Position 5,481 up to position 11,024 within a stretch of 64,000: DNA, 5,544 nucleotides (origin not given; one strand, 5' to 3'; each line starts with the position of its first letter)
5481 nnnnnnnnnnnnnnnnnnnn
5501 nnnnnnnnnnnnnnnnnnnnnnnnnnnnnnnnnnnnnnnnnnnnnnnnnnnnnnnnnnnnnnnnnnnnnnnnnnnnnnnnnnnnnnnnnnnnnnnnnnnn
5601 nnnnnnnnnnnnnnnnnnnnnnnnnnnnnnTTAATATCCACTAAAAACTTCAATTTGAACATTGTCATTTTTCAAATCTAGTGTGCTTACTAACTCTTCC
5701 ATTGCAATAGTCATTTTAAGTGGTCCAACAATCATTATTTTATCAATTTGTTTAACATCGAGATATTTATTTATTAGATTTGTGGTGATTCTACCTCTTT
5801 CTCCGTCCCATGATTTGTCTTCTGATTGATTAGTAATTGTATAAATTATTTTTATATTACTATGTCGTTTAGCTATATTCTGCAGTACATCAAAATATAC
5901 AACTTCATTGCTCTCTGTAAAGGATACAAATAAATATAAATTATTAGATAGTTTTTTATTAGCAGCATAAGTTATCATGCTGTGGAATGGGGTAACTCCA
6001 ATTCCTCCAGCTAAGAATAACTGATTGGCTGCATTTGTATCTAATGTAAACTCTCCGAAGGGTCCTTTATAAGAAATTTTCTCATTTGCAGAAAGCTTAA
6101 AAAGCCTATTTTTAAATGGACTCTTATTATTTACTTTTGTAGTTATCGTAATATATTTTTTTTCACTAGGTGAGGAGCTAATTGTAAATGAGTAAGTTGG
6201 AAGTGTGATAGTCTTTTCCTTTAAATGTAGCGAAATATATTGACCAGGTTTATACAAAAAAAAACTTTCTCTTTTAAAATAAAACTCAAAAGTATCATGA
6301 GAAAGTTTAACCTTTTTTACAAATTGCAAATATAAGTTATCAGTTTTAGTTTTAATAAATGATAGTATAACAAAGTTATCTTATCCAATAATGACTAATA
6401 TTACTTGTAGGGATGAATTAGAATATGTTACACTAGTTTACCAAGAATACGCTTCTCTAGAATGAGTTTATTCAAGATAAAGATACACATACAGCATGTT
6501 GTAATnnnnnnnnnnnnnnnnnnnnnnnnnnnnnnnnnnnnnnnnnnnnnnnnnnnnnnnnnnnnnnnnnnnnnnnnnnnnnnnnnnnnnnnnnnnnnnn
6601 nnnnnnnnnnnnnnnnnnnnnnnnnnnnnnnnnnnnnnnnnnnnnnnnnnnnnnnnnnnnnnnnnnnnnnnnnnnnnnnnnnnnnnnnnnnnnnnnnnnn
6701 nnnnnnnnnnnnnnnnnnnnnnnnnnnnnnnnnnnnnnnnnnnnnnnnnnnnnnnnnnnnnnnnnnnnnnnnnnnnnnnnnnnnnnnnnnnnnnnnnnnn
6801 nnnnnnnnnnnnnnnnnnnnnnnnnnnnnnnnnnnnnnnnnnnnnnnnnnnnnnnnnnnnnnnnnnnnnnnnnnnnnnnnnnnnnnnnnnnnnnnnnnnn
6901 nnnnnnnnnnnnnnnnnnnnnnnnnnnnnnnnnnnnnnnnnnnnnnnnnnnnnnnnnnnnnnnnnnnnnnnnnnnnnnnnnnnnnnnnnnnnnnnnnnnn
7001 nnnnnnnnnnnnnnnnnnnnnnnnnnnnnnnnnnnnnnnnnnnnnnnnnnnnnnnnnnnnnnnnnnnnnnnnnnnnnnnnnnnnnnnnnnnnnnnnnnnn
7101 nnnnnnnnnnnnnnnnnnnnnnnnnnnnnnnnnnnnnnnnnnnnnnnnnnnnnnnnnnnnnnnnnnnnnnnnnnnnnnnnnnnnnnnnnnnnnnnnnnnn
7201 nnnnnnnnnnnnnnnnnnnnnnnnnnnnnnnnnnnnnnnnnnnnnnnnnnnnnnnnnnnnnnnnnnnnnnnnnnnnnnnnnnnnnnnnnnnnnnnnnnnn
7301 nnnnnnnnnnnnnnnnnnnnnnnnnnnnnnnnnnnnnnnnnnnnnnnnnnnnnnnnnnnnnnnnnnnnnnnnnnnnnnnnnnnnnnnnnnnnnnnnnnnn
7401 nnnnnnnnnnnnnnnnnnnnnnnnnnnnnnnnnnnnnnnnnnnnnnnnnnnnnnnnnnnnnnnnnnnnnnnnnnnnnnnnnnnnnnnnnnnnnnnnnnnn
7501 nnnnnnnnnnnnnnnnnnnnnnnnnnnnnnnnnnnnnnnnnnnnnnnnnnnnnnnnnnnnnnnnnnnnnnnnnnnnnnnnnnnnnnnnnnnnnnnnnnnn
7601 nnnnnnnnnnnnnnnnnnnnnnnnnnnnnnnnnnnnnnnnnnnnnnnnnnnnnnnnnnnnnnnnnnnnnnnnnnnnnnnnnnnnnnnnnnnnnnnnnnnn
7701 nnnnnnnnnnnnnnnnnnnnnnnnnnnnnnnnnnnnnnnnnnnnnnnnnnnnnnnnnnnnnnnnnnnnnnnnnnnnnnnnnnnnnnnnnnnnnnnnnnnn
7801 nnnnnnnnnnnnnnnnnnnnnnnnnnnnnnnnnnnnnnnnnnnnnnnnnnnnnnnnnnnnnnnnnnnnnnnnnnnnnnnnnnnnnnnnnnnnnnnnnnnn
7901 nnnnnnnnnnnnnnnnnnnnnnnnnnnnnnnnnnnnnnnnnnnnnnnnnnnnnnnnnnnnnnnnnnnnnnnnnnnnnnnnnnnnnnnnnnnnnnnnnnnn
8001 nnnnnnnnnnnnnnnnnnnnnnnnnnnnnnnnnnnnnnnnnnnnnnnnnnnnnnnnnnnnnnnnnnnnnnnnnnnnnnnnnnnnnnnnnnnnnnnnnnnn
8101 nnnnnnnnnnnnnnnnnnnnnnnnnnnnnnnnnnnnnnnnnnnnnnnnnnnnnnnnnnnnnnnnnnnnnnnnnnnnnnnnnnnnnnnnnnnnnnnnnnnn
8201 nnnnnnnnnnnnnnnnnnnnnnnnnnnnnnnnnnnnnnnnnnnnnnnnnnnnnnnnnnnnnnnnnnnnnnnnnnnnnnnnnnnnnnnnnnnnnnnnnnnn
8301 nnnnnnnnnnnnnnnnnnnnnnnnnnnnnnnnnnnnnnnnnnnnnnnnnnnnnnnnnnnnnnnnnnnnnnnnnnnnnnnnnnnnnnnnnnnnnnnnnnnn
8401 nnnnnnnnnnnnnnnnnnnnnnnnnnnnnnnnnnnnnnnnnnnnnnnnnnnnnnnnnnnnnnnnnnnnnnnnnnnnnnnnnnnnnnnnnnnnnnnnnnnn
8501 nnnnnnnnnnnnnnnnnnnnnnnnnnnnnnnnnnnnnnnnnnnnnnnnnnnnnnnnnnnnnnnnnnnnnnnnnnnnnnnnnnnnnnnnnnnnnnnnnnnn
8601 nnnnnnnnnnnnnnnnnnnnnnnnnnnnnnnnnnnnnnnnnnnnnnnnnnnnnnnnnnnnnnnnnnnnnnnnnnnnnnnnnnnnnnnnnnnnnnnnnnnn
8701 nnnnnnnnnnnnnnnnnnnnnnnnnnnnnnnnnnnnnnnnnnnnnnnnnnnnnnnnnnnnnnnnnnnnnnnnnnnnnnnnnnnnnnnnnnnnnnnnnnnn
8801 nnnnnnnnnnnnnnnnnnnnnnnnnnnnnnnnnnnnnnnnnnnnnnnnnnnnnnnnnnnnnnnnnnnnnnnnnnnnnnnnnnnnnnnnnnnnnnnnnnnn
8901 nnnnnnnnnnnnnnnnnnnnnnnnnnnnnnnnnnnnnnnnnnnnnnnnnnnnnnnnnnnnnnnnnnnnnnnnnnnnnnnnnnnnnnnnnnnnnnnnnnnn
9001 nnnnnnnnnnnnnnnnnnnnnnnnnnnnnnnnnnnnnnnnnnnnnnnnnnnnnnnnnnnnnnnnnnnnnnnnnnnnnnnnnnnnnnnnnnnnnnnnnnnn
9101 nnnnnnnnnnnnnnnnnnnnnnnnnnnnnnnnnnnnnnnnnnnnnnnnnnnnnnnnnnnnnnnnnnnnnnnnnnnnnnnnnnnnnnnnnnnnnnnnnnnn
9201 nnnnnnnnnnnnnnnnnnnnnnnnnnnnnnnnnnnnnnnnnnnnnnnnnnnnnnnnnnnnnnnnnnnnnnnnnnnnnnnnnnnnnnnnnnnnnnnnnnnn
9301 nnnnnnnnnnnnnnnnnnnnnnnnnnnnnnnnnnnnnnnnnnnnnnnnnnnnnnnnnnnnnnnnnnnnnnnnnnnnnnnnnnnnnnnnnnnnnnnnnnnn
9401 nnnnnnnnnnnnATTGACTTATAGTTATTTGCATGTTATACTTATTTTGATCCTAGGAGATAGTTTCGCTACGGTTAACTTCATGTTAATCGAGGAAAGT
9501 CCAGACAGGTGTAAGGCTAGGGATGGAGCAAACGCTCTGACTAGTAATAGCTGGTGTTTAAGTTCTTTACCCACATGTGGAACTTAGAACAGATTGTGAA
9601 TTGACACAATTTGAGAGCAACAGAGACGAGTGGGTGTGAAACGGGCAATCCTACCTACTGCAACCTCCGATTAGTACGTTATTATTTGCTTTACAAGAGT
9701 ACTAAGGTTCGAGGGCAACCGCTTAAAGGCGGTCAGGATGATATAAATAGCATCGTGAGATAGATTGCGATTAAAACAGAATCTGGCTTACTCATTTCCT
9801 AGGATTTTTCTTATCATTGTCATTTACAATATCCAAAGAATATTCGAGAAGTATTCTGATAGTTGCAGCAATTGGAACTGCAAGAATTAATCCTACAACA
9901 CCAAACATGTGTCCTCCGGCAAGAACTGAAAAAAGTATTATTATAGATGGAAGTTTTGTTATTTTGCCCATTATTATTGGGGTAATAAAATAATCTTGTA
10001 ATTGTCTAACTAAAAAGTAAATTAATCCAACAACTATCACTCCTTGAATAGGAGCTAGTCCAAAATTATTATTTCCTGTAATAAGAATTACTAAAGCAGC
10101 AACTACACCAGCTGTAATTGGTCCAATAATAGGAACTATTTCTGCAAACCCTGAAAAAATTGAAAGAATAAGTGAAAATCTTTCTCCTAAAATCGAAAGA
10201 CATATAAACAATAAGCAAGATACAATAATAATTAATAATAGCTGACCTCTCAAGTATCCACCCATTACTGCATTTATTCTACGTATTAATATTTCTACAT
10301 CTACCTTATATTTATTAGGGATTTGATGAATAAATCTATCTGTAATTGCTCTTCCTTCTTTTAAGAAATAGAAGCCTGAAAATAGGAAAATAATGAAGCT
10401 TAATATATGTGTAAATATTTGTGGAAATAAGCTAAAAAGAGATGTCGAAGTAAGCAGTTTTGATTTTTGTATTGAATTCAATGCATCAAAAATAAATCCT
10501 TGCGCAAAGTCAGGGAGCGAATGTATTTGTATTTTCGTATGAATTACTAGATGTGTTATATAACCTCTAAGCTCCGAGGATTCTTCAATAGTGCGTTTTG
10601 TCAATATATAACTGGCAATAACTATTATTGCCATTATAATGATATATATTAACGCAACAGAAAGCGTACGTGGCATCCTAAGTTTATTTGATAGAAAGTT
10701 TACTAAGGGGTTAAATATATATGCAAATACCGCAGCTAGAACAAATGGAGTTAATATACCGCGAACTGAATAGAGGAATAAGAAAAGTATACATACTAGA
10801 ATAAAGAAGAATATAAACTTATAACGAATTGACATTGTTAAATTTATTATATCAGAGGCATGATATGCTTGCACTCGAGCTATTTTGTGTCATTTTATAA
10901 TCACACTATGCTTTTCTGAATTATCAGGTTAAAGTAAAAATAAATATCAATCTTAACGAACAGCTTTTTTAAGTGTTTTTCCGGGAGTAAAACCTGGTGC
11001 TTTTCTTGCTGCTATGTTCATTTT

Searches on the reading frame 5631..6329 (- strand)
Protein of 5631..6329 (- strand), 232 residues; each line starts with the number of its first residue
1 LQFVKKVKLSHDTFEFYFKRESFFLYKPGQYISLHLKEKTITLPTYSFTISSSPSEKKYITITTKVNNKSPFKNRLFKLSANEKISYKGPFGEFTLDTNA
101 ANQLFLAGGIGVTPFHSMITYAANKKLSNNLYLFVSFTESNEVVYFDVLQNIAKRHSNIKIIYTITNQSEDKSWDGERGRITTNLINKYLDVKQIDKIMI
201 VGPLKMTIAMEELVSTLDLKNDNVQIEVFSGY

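Call 36: search_protein_families(library=pfam, proteins=[window:5631-6329:-], max_evalue=0.001)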
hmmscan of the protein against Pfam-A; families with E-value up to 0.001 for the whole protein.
window:5631-6329:- (232 aa): 4 families
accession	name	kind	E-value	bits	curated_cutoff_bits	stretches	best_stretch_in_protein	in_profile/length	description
PF00175.26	NAD_binding_1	-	1.7e-15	58.1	22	1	105-209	1-106/109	Oxidoreductase NAD-binding domain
PF00970.30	FAD_binding_6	-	8.8e-09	36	21.1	1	3-94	4-97/99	Oxidoreductase FAD-binding domain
PF08022.18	FAD_binding_8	-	2.5e-06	28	22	1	9-70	12-74/109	FAD-binding domain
PF08030.17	NAD_binding_6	-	5e-05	23.8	22.2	1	104-172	5-81/156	Ferric reductase NAD binding domain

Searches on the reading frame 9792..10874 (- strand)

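Call 36: search_protein_families(library=pfam, proteins=[window:9792-10874:-], max_evalue=0.001)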
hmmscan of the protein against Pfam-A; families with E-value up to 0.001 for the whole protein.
window:9792-10874:- (360 aa): 1 family
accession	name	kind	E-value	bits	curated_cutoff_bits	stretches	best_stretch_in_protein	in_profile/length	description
PF01594.21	AI-2E_transport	-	3.2e-60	204.5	34.3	1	22-345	3-325/327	AI-2E family transporter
